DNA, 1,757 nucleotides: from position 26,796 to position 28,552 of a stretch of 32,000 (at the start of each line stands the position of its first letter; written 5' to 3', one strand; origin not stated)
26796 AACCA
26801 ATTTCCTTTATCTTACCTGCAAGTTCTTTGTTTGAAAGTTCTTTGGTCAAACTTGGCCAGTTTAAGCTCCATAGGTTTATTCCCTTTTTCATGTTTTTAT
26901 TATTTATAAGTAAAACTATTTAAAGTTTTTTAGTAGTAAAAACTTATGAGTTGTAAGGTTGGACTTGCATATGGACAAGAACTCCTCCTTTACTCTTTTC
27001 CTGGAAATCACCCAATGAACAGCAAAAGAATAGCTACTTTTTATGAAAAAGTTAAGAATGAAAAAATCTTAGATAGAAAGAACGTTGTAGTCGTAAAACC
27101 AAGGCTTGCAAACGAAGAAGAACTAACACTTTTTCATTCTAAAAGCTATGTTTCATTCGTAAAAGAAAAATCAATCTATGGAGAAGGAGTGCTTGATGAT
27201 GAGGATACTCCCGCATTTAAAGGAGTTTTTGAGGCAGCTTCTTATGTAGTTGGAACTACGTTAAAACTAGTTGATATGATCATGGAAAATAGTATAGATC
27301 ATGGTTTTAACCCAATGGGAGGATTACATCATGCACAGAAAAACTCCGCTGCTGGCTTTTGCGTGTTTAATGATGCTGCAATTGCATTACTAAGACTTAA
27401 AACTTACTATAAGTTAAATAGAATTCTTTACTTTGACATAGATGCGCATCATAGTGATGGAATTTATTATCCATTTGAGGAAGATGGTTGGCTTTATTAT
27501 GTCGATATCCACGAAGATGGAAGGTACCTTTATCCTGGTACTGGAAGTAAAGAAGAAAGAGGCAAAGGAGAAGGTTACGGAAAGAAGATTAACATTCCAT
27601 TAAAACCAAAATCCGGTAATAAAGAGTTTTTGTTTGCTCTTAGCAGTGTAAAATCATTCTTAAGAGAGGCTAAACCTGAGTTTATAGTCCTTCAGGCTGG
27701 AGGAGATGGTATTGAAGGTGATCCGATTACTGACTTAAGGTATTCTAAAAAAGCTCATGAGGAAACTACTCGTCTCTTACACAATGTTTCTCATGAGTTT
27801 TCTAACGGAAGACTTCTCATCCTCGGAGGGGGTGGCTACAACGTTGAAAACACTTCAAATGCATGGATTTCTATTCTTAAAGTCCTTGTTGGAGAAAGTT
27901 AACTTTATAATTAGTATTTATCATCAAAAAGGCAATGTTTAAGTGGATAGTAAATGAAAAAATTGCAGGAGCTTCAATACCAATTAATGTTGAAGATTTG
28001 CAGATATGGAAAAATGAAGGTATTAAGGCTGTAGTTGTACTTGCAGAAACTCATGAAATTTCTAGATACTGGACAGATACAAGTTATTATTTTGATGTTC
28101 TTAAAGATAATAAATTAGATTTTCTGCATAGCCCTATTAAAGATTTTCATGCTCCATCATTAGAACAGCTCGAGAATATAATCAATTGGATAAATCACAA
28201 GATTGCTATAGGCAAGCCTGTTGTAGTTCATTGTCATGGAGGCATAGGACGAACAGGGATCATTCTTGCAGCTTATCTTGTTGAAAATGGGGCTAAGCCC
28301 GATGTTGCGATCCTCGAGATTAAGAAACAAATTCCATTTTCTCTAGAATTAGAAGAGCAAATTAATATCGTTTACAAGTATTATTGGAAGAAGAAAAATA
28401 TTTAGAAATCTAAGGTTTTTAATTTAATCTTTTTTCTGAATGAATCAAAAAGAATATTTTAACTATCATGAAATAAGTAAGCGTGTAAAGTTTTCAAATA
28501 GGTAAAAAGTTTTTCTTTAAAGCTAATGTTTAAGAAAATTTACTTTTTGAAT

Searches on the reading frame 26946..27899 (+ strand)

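Call 51: search_protein_families(library=pfam, proteins=[window:26946-27899:+], max_evalue=0.00001)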
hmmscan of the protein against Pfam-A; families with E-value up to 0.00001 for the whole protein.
window:26946-27899:+ (318 aa): 1 family
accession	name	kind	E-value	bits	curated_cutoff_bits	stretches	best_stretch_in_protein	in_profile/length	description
PF00850.24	Hist_deacetyl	-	8e-79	265.5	27.9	1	22-313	1-297/298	Histone deacetylase domain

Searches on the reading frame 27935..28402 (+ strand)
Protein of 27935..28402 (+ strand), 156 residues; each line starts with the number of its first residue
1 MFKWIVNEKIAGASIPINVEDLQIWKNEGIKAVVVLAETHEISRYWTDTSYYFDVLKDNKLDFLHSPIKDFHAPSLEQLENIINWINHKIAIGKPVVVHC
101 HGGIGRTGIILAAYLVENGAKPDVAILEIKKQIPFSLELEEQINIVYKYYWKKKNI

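Call 51: search_protein_families(library=pfam, proteins=[window:27935-28402:+], max_evalue=0.00001)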
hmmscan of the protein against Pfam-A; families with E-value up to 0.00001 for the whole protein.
window:27935-28402:+ (156 aa): 7 families
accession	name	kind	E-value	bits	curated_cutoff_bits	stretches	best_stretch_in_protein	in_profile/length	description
PF22785.1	Tc-R-P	-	2.3e-23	83.2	27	1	19-120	13-106/106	Polymorphic toxin system, DSP-PTPase phosphatase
PF22784.1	PTP-SAK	-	2.2e-19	70.4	27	1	2-126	4-120/153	Swiss Army Knife protein, DSP-PTPase phosphatase domain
PF22741.1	PTP-NADK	-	1.4e-11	44.5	27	1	26-126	45-142/163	DSP-PTPase phosphatase fused to NAD+ Kinase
PF00782.25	DSPc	-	9.7e-11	42.1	33.5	1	26-118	15-98/133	Dual specificity phosphatase, catalytic domain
PF00102.32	Y_phosphatase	-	9.6e-07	29.1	20.9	1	76-148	151-230/234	Protein-tyrosine phosphatase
PF05706.17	CDKN3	-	1.2e-06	28.7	20.7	1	21-116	63-156/168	Cyclin-dependent kinase inhibitor 3 (CDKN3)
PF14566.11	PTPlike_phytase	-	4.2e-06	27.4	27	1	57-114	98-154/158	Inositol hexakisphosphate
